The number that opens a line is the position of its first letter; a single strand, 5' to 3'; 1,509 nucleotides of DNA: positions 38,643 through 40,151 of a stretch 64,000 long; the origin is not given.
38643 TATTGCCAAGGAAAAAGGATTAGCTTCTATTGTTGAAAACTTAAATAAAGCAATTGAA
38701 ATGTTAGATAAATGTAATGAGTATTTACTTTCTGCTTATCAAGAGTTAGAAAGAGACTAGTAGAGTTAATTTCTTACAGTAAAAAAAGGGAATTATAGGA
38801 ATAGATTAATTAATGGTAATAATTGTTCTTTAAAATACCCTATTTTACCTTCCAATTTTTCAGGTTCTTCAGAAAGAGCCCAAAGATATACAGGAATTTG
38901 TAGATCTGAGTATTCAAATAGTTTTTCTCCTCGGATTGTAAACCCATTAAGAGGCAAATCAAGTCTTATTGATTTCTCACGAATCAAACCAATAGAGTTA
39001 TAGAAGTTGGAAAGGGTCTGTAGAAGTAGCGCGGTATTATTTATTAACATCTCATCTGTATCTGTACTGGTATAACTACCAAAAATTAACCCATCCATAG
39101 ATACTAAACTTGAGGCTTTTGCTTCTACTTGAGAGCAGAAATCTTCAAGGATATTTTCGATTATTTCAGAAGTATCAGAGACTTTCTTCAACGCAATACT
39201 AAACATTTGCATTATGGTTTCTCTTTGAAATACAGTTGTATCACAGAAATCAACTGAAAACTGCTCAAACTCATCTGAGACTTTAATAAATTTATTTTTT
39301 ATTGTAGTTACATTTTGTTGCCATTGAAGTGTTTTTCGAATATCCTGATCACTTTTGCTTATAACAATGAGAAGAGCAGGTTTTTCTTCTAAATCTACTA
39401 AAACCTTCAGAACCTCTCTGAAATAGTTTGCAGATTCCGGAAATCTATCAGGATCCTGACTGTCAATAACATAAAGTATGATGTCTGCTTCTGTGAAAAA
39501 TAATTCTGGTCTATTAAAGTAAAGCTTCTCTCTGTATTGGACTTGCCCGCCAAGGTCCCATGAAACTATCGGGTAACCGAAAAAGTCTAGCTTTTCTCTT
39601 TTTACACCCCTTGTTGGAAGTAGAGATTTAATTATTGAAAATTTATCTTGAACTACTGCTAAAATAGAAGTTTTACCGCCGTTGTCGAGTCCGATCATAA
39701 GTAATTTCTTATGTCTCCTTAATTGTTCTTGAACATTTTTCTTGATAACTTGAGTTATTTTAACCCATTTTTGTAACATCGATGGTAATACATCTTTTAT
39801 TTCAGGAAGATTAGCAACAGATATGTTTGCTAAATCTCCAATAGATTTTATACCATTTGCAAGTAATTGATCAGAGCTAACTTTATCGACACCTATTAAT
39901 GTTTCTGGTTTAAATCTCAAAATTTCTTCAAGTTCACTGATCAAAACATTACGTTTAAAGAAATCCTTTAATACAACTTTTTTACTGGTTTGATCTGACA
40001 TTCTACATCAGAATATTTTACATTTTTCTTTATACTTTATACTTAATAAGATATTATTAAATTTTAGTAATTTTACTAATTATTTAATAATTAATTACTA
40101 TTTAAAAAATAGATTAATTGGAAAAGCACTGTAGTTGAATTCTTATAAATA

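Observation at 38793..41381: Divergent pair: HhH/Arf-like/roadblock GTPase and a vWA protein with two C4HC3 RING/PHD-like fingers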

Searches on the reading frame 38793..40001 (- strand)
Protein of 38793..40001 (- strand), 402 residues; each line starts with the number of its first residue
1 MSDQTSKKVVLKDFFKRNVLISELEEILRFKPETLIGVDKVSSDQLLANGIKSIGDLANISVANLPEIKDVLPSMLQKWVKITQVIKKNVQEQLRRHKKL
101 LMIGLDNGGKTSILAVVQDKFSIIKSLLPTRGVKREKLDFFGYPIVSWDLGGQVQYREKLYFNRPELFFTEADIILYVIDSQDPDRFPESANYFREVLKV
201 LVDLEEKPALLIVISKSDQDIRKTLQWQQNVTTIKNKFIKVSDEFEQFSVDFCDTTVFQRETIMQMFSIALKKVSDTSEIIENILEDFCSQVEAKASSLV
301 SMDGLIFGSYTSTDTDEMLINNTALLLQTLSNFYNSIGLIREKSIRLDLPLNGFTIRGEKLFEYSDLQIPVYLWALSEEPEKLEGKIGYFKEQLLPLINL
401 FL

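Call 3: search_protein_families(library=pfam, proteins=[window:38793-40001:-], max_evalue=1)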
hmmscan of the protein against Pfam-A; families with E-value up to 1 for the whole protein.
window:38793-40001:- (402 aa): 10 families
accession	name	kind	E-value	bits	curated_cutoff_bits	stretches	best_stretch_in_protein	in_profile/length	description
PF04670.18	Gtr1_RagA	-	1.9e-21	77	22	1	99-316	1-218/232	Gtr1/RagA G protein conserved region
PF00025.27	Arf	-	2.1e-20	73.4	22.3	1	92-240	9-146/174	ADP-ribosylation factor family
PF09439.16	SRPRB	-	1.9e-08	34.3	25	1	97-224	3-126/178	Signal recognition particle receptor beta subunit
PF01926.29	MMR_HSR1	-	1.8e-05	25.2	21.9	1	101-213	3-110/113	50S ribosome-binding GTPase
PF08477.19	Roc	-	4.1e-05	24.2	27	1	99-218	1-119/119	Ras of Complex, Roc, domain of DAPkinase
PF00071.28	Ras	-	6.1e-05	23.1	21.6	1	99-274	1-160/162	Ras family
PF00503.26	G-alpha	-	0.0096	15.5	48.8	0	123-183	163-218/333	G-protein alpha subunit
PF24520.1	ARM_KNTC1_1st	-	0.022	15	27.3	1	215-311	38-132/246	KNTC1 first ARM-repeats domain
PF24032.1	YQBQ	-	0.034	14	27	1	48-110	83-144/294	YQBQ-like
PF14520.12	HHH_5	-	0.073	14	27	1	37-80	9-52/57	Helix-hairpin-helix domain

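Call 4: search_protein_families(library=ncbifam, proteins=[window:38793-40001:-], max_evalue=1)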
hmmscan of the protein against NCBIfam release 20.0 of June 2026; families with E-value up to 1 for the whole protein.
window:38793-40001:- (402 aa): 4 families
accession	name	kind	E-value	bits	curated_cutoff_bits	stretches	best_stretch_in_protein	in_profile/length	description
TIGR00231.1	small_GTP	domain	2.3e-06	27.5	42.5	1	97-185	3-97/164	GTP-binding protein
NF003661.0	PRK05291.1-3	equivalog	0.00025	20.5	380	1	81-242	199-352/448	tRNA uridine-5-carboxymethylaminomethyl(34) synthesis GTPase MnmE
NF005289.0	PRK06807.1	equivalog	0.0055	16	335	1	44-105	51-112/313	3'-5' exonuclease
NF051449.1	50S_L4_sunset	exception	0.15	11.7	385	1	195-287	122-208/285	50S ribosomal protein L4, sunset domain variant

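Call 5: find_homologous_proteins(query=window:38793-40001:-)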
Query window:38793-40001:- (402 aa): 557 proteins with E <= 0.001 among 5156 candidates; the best 120 are listed.
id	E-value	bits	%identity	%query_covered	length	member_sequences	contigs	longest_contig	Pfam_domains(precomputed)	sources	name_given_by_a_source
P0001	6.0e-256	867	100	100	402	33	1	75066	PF01926.30,PF00025.28,PF09439.17,PF04670.19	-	-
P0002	4.0e-242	821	92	100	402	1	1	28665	PF01926.30,PF00025.28,PF09439.17,PF08477.20,PF04670.19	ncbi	ncbi:MAG: ADP-ribosylation factor-like protein [Promethearchaeota archaeon]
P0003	1.0e-240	816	94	100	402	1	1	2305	PF01926.30,PF00025.28,PF09439.17,PF04670.19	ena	-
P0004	2.7e-239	812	93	100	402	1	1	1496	PF01926.30,PF00025.28,PF09439.17,PF04670.19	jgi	-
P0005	3.1e-238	808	92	100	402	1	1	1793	PF00025.28,PF09439.17,PF04670.19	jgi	-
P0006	7.3e-238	807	90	100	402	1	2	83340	PF01926.30,PF00025.28,PF09439.17,PF08477.20,PF04670.19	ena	-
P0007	1.6e-237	806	91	100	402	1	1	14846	PF01926.30,PF00025.28,PF09439.17,PF04670.19,PF00071.29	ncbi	ncbi:MAG: ADP-ribosylation factor-like protein [Candidatus Thorarchaeota archaeon]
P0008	3.4e-237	805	89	100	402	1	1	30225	PF01926.30,PF00025.28,PF09439.17,PF08477.20,PF04670.19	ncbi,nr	ncbi:MAG: 50S ribosome-binding GTPase [Candidatus Lokiarchaeota archaeon]|nr:50S ribosome-binding GT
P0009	4.4e-237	804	90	100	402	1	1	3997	PF01926.30,PF00025.28,PF09439.17,PF08477.20,PF04670.19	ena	-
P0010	5.3e-237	804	90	100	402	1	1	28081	PF01926.30,PF00025.28,PF09439.17,PF04670.19,PF00071.29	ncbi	ncbi:MAG: ADP-ribosylation factor-like protein [Promethearchaeota archaeon]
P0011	5.8e-237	804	91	100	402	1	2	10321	PF01926.30,PF00025.28,PF09439.17,PF08477.20,PF04670.19,PF00071.29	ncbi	ncbi:MAG: ADP-ribosylation factor-like protein [Candidatus Hermodarchaeota archaeon]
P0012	7.5e-237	804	90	100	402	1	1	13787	PF01926.30,PF00025.28,PF09439.17,PF08477.20,PF04670.19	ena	-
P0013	7.6e-237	804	90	100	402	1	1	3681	PF00025.28,PF09439.17,PF04670.19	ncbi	ncbi:MAG: ADP-ribosylation factor-like protein [Candidatus Thorarchaeota archaeon]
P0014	7.6e-237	804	90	100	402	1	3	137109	PF01926.30,PF00025.28,PF09439.17,PF04670.19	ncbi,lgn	ncbi:MAG: ADP-ribosylation factor-like protein [Candidatus Hodarchaeota archaeon]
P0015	1.0e-236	803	90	100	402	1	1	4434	PF01926.30,PF00025.28,PF09439.17,PF08477.20,PF04670.19,PF00071.29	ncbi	ncbi:MAG: ADP-ribosylation factor-like protein [Candidatus Thorarchaeota archaeon]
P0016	1.4e-236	803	90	100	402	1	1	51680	PF01926.30,PF00025.28,PF09439.17,PF04670.19,PF00071.29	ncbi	ncbi:MAG: ADP-ribosylation factor-like protein [Promethearchaeota archaeon]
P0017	1.6e-236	803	90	100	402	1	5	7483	PF01926.30,PF00025.28,PF09439.17,PF08477.20,PF04670.19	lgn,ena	-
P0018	2.1e-236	802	90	100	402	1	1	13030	PF01926.30,PF00025.28,PF09439.17,PF08477.20,PF04670.19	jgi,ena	-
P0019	3.6e-236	801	90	100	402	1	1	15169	PF01926.30,PF00025.28,PF09439.17,PF04670.19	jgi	jgi:GTPase SAR1 family protein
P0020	3.8e-236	801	91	100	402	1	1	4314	PF01926.30,PF00025.28,PF09439.17,PF04670.19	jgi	jgi:GTPase SAR1 family protein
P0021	4.4e-236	801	89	100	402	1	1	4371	PF01926.30,PF00025.28,PF09439.17,PF08477.20,PF04670.19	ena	-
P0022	3.0e-235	798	89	100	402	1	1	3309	PF01926.30,PF00025.28,PF09439.17,PF08477.20,PF04670.19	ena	-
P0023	4.5e-235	798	90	100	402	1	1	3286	PF01926.30,PF00025.28,PF09439.17,PF08477.20,PF04670.19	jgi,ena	-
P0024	6.0e-235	797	90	100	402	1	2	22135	PF01926.30,PF00025.28,PF09439.17,PF08477.20,PF04670.19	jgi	jgi:GTPase SAR1 family protein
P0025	2.0e-234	796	89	100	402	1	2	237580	PF01926.30,PF00025.28,PF09439.17,PF08477.20,PF04670.19,PF00071.29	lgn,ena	-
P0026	2.4e-234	795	89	100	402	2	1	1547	PF01926.30,PF00025.28,PF09439.17,PF08477.20,PF04670.19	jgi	-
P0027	4.8e-232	788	88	100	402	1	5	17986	PF01926.30,PF00025.28,PF09439.17,PF04670.19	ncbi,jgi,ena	-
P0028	2.6e-227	772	87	100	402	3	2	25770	PF01926.30,PF00025.28,PF09439.17,PF08477.20,PF04670.19,PF00071.29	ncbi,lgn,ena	-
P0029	3.3e-226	769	87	100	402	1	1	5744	PF01926.30,PF00025.28,PF09439.17,PF08477.20,PF04670.19,PF00071.29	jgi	jgi:small GTP-binding protein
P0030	1.8e-225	766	86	100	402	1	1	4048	PF01926.30,PF00025.28,PF09439.17,PF04670.19,PF00071.29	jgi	jgi:GTPase SAR1 family protein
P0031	3.7e-225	765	85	100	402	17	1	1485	PF00025.28,PF09439.17,PF04670.19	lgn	-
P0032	7.7e-225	764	85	100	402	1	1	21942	PF01926.30,PF00025.28,PF09439.17,PF04670.19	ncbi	-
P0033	9.3e-225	764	86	100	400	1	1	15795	PF00025.28,PF09439.17,PF04670.19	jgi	jgi:GTPase SAR1 family protein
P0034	1.0e-224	764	85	99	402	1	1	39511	PF01926.30,PF00025.28,PF09439.17,PF04670.19,PF00071.29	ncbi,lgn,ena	-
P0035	1.6e-224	763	85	100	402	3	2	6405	PF00025.28,PF09439.17,PF04670.19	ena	-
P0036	2.1e-224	763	85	99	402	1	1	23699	PF01926.30,PF00025.28,PF09439.17,PF08477.20,PF04670.19,PF00071.29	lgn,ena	-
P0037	4.6e-224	762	85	100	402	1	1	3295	PF00025.28,PF09439.17,PF08477.20,PF04670.19,PF00071.29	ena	-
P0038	8.1e-224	761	84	100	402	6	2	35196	PF01926.30,PF00025.28,PF09439.17,PF04670.19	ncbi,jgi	ncbi:MAG: ADP-ribosylation factor-like protein [Promethearchaeota archaeon]|jgi:GTPase SAR1 family p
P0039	1.3e-223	760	85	100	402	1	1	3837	PF00025.28,PF09439.17,PF04670.19,PF00071.29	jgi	-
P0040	2.3e-223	759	84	100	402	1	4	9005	PF01926.30,PF00025.28,PF09439.17,PF04670.19,PF00071.29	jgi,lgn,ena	-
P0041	2.4e-223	759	84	100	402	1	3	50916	PF00025.28,PF09439.17,PF04670.19,PF00071.29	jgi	-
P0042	3.3e-223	759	85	100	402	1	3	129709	PF01926.30,PF00025.28,PF09439.17,PF04670.19,PF00071.29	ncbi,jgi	ncbi:MAG: ADP-ribosylation factor-like protein [Promethearchaeota archaeon]|jgi:GTPase SAR1 family p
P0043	6.7e-223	758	83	100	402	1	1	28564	PF00025.28,PF09439.17,PF04670.19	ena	-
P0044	1.8e-222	756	85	100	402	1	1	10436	PF00025.28,PF09439.17,PF04670.19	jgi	-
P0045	1.8e-222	756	84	100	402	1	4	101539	PF01926.30,PF00025.28,PF09439.17,PF04670.19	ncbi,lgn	ncbi:MAG: ADP-ribosylation factor-like protein [Promethearchaeota archaeon]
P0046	3.2e-222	756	84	100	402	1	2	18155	PF01926.30,PF00025.28,PF09439.17,PF04670.19,PF00071.29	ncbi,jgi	ncbi:MAG: ADP-ribosylation factor-like protein [Promethearchaeota archaeon]|jgi:GTPase SAR1 family p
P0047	4.2e-222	755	85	100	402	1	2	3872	PF01926.30,PF00025.28,PF09439.17,PF04670.19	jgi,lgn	-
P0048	5.1e-222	755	83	100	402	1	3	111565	PF00025.28,PF09439.17,PF04670.19,PF00071.29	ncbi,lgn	-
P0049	7.0e-222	754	84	100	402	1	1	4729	PF00025.28,PF09439.17,PF04670.19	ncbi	ncbi:MAG: ADP-ribosylation factor-like protein [Promethearchaeota archaeon]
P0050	8.2e-222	754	84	100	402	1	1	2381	PF01926.30,PF00025.28,PF09439.17,PF04670.19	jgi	jgi:GTPase SAR1 family protein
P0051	1.1e-221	754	85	100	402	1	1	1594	PF01926.30,PF00025.28,PF09439.17,PF04670.19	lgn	-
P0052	1.2e-221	754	84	100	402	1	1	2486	PF01926.30,PF00025.28,PF09439.17,PF04670.19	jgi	-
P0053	2.7e-221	753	84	100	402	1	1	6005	PF01926.30,PF00025.28,PF09439.17,PF08477.20,PF04670.19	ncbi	ncbi:MAG: ADP-ribosylation factor-like protein [Candidatus Odinarchaeota archaeon]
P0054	3.5e-221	752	85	100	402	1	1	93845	PF01926.30,PF00025.28,PF09439.17,PF04670.19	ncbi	-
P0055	3.8e-221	752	83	100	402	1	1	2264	PF00025.28,PF09439.17,PF04670.19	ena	-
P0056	4.3e-221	752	84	100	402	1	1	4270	PF00025.28,PF09439.17,PF04670.19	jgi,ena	-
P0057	5.5e-221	752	84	100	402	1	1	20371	PF00025.28,PF09439.17,PF04670.19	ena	-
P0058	5.9e-221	751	83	100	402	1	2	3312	PF00025.28,PF09439.17,PF08477.20,PF04670.19,PF00071.29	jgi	-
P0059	1.1e-220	751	83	100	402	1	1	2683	PF00025.28,PF09439.17,PF08477.20,PF04670.19,PF00071.29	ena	-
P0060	1.3e-220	750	83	100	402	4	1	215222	PF00025.28,PF09439.17,PF04670.19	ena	-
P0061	1.6e-220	750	83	100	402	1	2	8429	PF00025.28,PF09439.17,PF04670.19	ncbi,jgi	ncbi:MAG: ADP-ribosylation factor-like protein [Promethearchaeota archaeon]|jgi:GTPase SAR1 family p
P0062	1.7e-220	750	85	100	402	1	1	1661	PF00025.28,PF09439.17,PF08477.20,PF04670.19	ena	-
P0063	2.1e-220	750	84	100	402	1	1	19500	PF01926.30,PF00025.28,PF09439.17,PF04670.19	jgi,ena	-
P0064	2.2e-220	750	85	100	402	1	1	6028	PF00025.28,PF09439.17,PF08477.20,PF04670.19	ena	-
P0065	2.4e-220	749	84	100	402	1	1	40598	PF01926.30,PF00025.28,PF09439.17,PF08477.20,PF04670.19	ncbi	ncbi:MAG: ADP-ribosylation factor-like protein [Candidatus Thorarchaeota archaeon]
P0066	2.7e-220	749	84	100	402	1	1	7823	PF00025.28,PF09439.17,PF08477.20,PF04670.19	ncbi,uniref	ncbi:hypothetical protein LCGC14_1006060 [marine sediment metagenome]|uniref:G domain-containing pro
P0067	3.5e-220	749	84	100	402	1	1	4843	PF00025.28,PF09439.17,PF04670.19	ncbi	-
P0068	3.9e-220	749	85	100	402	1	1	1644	PF00025.28,PF09439.17,PF08477.20,PF04670.19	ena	-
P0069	4.1e-220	749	84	100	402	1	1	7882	PF01926.30,PF00025.28,PF09439.17,PF08477.20,PF04670.19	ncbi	ncbi:MAG: ADP-ribosylation factor-like protein [Promethearchaeota archaeon]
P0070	4.3e-220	749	83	100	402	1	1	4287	PF01926.30,PF00025.28,PF09439.17,PF08477.20,PF04670.19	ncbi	ncbi:MAG: ADP-ribosylation factor-like protein [Promethearchaeota archaeon]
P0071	4.7e-220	748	84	100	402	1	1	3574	PF00025.28,PF09439.17,PF08477.20,PF04670.19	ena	-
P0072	5.4e-220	748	84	100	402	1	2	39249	PF00025.28,PF09439.17,PF08477.20,PF04670.19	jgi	-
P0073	5.6e-220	748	83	100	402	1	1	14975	PF00025.28,PF09439.17,PF08477.20,PF04670.19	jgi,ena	-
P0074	8.5e-220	748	84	100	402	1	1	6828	PF01926.30,PF00025.28,PF09439.17,PF08477.20,PF04670.19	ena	-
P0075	9.0e-220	748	83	100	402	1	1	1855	PF00025.28,PF09439.17,PF04670.19,PF00071.29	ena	-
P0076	1.2e-219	747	84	100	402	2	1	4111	PF00025.28,PF09439.17,PF08477.20,PF04670.19,PF00071.29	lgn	-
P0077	1.9e-219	746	82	100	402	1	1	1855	PF00025.28,PF09439.17,PF08477.20,PF04670.19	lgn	-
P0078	1.9e-219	746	83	100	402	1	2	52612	PF01926.30,PF00025.28,PF09439.17,PF04670.19,PF00071.29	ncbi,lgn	ncbi:MAG: ADP-ribosylation factor-like protein [Promethearchaeota archaeon]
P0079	2.8e-219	746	83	100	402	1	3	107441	PF01926.30,PF00025.28,PF09439.17,PF04670.19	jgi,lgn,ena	-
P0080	3.0e-219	746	84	100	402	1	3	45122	PF01926.30,PF00025.28,PF09439.17,PF04670.19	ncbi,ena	-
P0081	3.4e-219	746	85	100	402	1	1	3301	PF00025.28,PF09439.17,PF08477.20,PF04670.19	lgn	-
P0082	3.5e-219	746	83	100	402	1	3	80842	PF00025.28,PF09439.17,PF04670.19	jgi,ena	-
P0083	3.7e-219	745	85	100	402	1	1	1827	PF00025.28,PF09439.17,PF08477.20,PF04670.19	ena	-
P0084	3.8e-219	745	82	100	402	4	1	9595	PF00025.28,PF09439.17,PF08477.20,PF04670.19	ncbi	ncbi:MAG: ADP-ribosylation factor-like protein [Promethearchaeota archaeon]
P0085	5.1e-219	745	82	100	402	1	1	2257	PF00025.28,PF09439.17,PF04670.19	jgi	-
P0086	7.3e-219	745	83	100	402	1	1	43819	PF00025.28,PF09439.17,PF08477.20,PF04670.19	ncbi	ncbi:MAG: ADP-ribosylation factor-like protein [Candidatus Hermodarchaeota archaeon]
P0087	8.9e-219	744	83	100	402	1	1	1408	PF01926.30,PF00025.28,PF09439.17,PF04670.19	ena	-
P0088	1.0e-218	744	83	100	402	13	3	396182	PF00025.28,PF09439.17,PF08477.20,PF04670.19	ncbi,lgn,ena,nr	ncbi:MAG: hypothetical protein KAW03_08440 [Candidatus Lokiarchaeota archaeon]|nr:hypothetical prote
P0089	1.1e-218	744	84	100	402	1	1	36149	PF00025.28,PF09439.17,PF08477.20,PF04670.19,PF00071.29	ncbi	-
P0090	1.2e-218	744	84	100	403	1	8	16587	PF00025.28,PF09439.17,PF08477.20,PF04670.19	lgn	-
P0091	1.3e-218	744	83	100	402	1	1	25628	PF00025.28,PF09439.17,PF04670.19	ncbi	ncbi:MAG: ADP-ribosylation factor-like protein [Promethearchaeota archaeon]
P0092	1.4e-218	744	82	100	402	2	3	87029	PF00025.28,PF09439.17,PF04670.19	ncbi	ncbi:MAG: ADP-ribosylation factor-like protein [Candidatus Hermodarchaeota archaeon]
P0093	1.4e-218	744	83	100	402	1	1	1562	PF00025.28,PF09439.17,PF08477.20,PF04670.19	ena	-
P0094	1.8e-218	743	83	100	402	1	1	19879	PF00025.28,PF09439.17,PF08477.20,PF04670.19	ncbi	-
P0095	1.9e-218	743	84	100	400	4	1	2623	PF00025.28,PF09439.17,PF04670.19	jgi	jgi:GTPase SAR1 family protein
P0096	2.0e-218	743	83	100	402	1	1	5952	PF00025.28,PF09439.17,PF08477.20,PF04670.19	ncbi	-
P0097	2.6e-218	743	83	100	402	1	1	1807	PF00025.28,PF09439.17,PF04670.19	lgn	-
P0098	3.8e-218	742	82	100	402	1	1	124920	PF01926.30,PF00025.28,PF09439.17,PF04670.19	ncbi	-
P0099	5.7e-218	742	82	100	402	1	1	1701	PF00025.28,PF09439.17,PF04670.19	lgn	-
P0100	6.9e-218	741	82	100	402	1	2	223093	PF00025.28,PF09439.17,PF04670.19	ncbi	ncbi:MAG: ADP-ribosylation factor-like protein [Promethearchaeota archaeon]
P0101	7.1e-218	741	82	100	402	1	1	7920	PF00025.28,PF09439.17,PF08477.20,PF04670.19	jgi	jgi:small GTP-binding protein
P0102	1.3e-217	740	83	99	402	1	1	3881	PF00025.28,PF09439.17,PF08477.20,PF04670.19,PF00071.29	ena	-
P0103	1.6e-217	740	84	100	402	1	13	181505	PF01926.30,PF00025.28,PF09439.17,PF08477.20,PF04670.19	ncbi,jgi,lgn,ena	-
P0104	1.6e-217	740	82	100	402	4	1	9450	PF00025.28,PF09439.17,PF04670.19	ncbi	ncbi:MAG: ADP-ribosylation factor-like protein [Promethearchaeota archaeon]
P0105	1.6e-217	740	83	100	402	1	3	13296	PF00025.28,PF09439.17,PF08477.20,PF04670.19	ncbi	ncbi:MAG: ADP-ribosylation factor-like protein [Promethearchaeota archaeon]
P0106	1.7e-217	740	82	100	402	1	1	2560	PF01926.30,PF00025.28,PF09439.17,PF04670.19,PF00071.29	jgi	jgi:GTPase SAR1 family protein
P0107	1.8e-217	740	83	100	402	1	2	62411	PF00025.28,PF09439.17,PF08477.20,PF04670.19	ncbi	ncbi:MAG: ADP-ribosylation factor-like protein [Candidatus Hodarchaeota archaeon]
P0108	4.1e-217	739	83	100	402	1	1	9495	PF00025.28,PF09439.17,PF08477.20,PF04670.19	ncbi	ncbi:MAG: ADP-ribosylation factor-like protein [Promethearchaeota archaeon]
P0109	4.4e-217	739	82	100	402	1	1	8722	PF01926.30,PF00025.28,PF09439.17,PF04670.19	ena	-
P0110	5.8e-217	738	82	100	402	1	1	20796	PF00025.28,PF09439.17,PF08477.20,PF04670.19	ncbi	-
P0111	6.5e-217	738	82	100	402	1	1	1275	PF00025.28,PF09439.17,PF08477.20,PF04670.19,PF00071.29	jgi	jgi:GTPase SAR1 family protein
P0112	7.2e-217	738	83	100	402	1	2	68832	PF01926.30,PF00025.28,PF09439.17,PF04670.19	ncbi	ncbi:MAG: ADP-ribosylation factor-like protein [Candidatus Lokiarchaeia archaeon]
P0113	8.0e-217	738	82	100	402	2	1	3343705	PF01926.30,PF00025.28,PF09439.17,PF04670.19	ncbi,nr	ncbi:MAG: 50S ribosome-binding GTPase [Promethearchaeota archaeon]|nr:MAG: 50S ribosome-binding GTPa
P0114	1.2e-216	737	82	100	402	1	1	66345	PF00025.28,PF09439.17,PF08477.20,PF04670.19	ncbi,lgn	ncbi:MAG: ADP-ribosylation factor-like protein [Promethearchaeota archaeon]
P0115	1.5e-216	737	82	100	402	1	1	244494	PF00025.28,PF09439.17,PF08477.20,PF04670.19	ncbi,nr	ncbi:MAG: hypothetical protein CEE43_00740 [Promethearchaeota archaeon Loki_b32]|nr:MAG: hypothetica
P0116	1.7e-216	737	83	100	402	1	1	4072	PF00025.28,PF09439.17,PF04670.19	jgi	jgi:GTPase SAR1 family protein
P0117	1.9e-216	737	82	100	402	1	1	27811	PF00025.28,PF09439.17,PF08477.20,PF04670.19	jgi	jgi:GTPase SAR1 family protein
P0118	1.9e-216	737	82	100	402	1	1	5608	PF01926.30,PF00025.28,PF09439.17,PF04670.19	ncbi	-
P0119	2.2e-216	736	82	100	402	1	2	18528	PF00025.28,PF09439.17,PF08477.20,PF04670.19,PF00071.29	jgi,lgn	jgi:GTPase SAR1 family protein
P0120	2.3e-216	736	83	100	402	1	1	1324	PF01926.30,PF00025.28,PF09439.17,PF08477.20,PF04670.19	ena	-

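Call 15: find_related_loci(query=A1, collection=genome_contigs, flank=6000)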
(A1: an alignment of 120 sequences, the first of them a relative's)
Query A1 (402 aa) in genome_contigs; peptide patterns used: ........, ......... (x = any residue, [..] = any of these).
117 stretches matched a pattern; 88 encode a relative of the query (tblastn E <= 1e-3); the best 80 are kept; 80 distinct loci.
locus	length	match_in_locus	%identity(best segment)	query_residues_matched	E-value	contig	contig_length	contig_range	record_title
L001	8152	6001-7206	91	1-402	0e+0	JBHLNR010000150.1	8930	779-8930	MAG: Promethearchaeota archaeon isolate DZ2S.368 DZ2S.368@28911, whole genome shotgun sequence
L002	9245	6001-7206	89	1-402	0e+0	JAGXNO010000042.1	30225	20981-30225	MAG: Promethearchaeota archaeon isolate bin60 NODE_42_length_30225_cov_25.419033, whole genome shotgun sequence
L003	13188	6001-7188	90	1-396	0e+0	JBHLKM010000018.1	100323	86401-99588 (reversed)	MAG: Candidatus Hodarchaeota archaeon isolate DZ1B.338 DZ1B.338@333, whole genome shotgun sequence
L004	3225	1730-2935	88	1-402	0e+0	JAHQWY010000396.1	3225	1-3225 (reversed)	MAG: Promethearchaeia archaeon isolate WORC5 WOR136_contig-100_3181, whole genome shotgun sequence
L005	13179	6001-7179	90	1-393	0e+0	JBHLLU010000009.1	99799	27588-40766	MAG: Promethearchaeota archaeon isolate DZ1S.191 DZ1S.191@281, whole genome shotgun sequence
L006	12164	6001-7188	85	7-402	0e+0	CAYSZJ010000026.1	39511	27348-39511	MAG TPA_asm: uncultured archaeon isolate SRP239594_co1_24 genome assembly, contig: NODE_200_length_39511_cov_39.336248,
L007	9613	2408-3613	84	1-402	0e+0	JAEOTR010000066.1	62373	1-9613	MAG: Promethearchaeota archaeon isolate YT5_013 k127_40513577, whole genome shotgun sequence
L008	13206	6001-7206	84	1-402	0e+0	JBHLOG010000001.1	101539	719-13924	MAG: Promethearchaeota archaeon isolate DZ3M.289 DZ3M.289@410, whole genome shotgun sequence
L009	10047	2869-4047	86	1-393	0e+0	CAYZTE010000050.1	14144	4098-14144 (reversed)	MAG TPA_asm: uncultured archaeon isolate SRP239594_co1_176 genome assembly, contig: NODE_2018_length_14144_cov_62.098446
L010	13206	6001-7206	85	1-402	0e+0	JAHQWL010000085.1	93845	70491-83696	MAG: Promethearchaeia archaeon isolate ABR06 NODE_63_length_93845_cov_15, whole genome shotgun sequence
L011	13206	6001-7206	83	1-402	0e+0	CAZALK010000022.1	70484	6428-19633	MAG TPA_asm: uncultured archaeon isolate binchicken_co136_26 genome assembly, contig: NODE_167_length_70484_cov_250.4329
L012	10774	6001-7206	83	1-402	0e+0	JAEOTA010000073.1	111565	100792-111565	MAG: Promethearchaeota archaeon isolate YT1_007 k127_67189678, whole genome shotgun sequence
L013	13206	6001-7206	83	1-402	0e+0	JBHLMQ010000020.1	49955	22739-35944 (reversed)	MAG: Promethearchaeota archaeon isolate DZ2M.350 DZ2M.350@1677, whole genome shotgun sequence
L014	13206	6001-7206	84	1-402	0e+0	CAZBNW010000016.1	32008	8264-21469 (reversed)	MAG TPA_asm: uncultured archaeon isolate SRP239594_co1_47 genome assembly, contig: NODE_344_length_32008_cov_147.719839,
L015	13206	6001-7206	82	1-402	0e+0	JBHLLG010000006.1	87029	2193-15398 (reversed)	MAG: Candidatus Hermodarchaeota archaeon isolate DZ1M.411 DZ1M.411@654, whole genome shotgun sequence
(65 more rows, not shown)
